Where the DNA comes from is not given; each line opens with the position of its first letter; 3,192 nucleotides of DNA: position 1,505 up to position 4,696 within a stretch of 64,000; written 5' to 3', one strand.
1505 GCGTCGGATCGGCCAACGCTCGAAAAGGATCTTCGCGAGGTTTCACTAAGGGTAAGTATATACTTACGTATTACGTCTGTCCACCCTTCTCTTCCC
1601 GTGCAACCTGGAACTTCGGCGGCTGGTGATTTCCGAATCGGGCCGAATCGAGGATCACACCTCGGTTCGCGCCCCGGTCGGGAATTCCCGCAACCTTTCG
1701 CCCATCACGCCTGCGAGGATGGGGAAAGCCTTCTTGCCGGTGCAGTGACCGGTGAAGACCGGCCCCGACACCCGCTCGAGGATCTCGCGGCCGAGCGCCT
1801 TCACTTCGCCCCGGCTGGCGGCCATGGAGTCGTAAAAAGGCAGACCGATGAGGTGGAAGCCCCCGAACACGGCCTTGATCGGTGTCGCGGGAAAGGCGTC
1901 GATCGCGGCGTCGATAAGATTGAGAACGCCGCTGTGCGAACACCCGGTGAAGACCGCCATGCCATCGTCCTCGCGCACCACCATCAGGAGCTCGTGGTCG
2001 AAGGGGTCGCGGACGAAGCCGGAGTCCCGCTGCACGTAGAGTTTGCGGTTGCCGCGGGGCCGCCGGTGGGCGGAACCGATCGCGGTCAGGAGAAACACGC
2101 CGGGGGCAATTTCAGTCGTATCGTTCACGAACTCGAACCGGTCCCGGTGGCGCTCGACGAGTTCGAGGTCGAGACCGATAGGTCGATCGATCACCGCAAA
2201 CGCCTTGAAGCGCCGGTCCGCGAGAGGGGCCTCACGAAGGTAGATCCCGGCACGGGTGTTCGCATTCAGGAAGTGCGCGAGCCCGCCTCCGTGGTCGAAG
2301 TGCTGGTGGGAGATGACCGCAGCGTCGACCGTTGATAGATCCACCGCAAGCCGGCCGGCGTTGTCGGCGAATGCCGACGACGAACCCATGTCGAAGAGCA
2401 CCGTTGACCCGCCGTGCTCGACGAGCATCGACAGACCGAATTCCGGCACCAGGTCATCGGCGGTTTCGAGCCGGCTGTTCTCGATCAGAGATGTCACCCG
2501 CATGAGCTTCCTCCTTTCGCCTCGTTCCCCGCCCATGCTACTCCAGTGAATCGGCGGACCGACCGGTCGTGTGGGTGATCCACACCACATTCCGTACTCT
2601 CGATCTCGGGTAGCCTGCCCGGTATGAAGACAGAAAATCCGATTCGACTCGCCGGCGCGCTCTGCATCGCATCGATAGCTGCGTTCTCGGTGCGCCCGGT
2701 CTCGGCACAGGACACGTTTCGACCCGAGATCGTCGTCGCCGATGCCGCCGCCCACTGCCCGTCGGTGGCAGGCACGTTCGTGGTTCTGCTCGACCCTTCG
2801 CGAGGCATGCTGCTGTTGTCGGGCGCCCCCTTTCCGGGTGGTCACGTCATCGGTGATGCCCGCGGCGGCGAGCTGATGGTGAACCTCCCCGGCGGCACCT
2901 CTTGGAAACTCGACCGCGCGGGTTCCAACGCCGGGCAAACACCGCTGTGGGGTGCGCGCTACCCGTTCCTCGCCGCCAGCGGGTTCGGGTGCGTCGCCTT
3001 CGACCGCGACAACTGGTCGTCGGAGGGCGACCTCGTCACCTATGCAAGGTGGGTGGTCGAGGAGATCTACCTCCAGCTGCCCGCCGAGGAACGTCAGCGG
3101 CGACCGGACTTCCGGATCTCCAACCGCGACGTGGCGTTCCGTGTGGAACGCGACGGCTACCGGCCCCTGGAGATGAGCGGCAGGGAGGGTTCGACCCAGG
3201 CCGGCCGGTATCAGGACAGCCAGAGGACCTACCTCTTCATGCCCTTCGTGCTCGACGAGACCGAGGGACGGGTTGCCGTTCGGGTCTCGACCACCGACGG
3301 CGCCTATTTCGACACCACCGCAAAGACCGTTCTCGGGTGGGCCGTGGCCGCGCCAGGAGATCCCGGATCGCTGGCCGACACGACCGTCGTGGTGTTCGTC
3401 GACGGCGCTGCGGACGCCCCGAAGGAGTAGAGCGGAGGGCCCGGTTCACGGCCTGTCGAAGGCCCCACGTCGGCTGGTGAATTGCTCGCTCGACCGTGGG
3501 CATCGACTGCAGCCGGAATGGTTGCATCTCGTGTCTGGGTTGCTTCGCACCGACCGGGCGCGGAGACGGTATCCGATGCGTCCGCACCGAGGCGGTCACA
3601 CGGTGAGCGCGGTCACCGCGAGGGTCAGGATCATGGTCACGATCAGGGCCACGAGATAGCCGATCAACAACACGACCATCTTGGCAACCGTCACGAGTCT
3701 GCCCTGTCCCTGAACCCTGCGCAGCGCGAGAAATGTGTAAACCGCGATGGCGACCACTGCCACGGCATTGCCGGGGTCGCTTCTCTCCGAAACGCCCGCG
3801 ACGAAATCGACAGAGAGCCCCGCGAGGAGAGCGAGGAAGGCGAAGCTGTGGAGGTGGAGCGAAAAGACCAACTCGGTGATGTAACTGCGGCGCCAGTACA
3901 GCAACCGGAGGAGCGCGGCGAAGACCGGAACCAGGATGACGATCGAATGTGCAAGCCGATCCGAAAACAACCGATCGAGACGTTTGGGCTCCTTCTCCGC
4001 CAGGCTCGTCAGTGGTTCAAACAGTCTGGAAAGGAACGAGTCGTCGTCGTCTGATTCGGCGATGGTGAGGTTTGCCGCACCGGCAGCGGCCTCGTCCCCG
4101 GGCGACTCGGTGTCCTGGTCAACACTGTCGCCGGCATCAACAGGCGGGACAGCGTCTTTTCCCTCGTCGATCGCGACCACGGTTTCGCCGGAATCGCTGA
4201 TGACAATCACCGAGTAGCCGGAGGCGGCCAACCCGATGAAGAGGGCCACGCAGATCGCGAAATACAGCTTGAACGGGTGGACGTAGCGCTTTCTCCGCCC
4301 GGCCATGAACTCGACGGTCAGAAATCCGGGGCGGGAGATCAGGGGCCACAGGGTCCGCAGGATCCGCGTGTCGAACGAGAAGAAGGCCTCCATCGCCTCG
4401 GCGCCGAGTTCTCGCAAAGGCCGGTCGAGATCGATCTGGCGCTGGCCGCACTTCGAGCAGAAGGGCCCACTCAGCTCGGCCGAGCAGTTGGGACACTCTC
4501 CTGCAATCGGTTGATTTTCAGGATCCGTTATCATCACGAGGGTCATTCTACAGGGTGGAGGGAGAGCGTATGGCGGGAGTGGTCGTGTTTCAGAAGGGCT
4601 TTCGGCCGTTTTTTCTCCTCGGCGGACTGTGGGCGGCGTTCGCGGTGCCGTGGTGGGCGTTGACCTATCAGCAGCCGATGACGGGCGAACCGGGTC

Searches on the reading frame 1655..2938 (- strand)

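Call 52: search_protein_families(library=pfam, proteins=[window:1655-2938:-], max_evalue=0.00001)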
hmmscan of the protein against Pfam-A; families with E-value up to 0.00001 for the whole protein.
window:1655-2938:- (427 aa): 1 family
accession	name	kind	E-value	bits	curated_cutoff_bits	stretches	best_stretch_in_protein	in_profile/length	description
PF00753.33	Lactamase_B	-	3e-13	50.6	22.7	1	165-234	3-74/196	Metallo-beta-lactamase superfamily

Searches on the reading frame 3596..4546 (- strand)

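Call 52: search_protein_families(library=pfam, proteins=[window:3596-4546:-], max_evalue=0.00001)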
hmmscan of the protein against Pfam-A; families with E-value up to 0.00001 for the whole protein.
window:3596-4546:- (316 aa): 1 family
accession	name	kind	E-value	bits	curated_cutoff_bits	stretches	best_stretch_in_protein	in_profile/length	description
PF12412.13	DUF3667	-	8.9e-17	60.8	27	1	59-103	1-45/45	Protein of unknown function (DUF3667)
